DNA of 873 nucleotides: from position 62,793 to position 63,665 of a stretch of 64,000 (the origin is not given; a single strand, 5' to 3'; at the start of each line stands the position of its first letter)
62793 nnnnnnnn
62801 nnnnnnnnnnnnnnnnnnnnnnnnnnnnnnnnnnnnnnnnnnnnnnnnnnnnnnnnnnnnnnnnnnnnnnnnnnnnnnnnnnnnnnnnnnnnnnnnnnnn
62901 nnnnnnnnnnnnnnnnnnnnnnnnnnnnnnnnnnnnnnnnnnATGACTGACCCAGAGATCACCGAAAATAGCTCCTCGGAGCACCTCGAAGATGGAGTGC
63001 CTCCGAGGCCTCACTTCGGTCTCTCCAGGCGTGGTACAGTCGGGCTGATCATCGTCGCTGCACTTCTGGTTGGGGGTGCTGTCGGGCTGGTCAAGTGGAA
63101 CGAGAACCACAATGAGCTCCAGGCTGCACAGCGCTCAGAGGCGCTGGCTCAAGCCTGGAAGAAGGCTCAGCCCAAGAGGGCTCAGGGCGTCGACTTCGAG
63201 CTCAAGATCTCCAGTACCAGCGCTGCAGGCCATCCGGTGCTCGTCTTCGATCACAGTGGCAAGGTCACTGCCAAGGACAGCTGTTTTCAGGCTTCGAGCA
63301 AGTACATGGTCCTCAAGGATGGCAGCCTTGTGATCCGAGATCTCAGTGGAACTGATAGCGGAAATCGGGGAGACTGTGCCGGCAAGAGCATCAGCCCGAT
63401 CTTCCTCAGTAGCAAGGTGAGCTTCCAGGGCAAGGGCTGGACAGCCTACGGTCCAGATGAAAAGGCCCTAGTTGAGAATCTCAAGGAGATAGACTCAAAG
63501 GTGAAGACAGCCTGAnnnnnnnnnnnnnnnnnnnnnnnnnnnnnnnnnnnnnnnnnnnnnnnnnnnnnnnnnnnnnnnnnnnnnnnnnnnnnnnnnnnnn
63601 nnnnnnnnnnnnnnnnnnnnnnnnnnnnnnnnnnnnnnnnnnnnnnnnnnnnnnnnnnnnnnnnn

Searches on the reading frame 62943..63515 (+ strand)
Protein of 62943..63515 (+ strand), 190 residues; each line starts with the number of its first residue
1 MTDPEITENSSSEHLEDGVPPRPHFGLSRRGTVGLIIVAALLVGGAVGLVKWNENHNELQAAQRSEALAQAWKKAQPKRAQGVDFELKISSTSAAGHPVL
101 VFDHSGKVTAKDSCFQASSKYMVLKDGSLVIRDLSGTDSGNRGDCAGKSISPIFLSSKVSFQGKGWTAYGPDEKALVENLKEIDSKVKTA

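Call 97: find_encoding_contigs(protein=window:62943-63515:+, flank=10000, max_places=1)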
Protein window:62943-63515:+ (190 aa): 4 contigs read that carry it; 1 place shown.
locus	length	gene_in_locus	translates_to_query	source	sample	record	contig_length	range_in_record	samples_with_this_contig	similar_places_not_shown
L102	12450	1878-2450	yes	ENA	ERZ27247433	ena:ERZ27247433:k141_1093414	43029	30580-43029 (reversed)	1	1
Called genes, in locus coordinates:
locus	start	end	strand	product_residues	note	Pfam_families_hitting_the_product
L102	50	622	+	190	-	-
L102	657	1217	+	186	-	-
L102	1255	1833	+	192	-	-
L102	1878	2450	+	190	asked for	-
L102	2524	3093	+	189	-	-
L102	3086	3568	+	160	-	-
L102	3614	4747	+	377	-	-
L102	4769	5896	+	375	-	-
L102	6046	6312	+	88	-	-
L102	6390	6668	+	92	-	-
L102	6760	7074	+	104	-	-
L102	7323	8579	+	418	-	-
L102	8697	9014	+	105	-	-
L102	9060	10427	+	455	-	PF17767:NAPRTase_N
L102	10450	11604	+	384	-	PF14279:HNH_5 (weak)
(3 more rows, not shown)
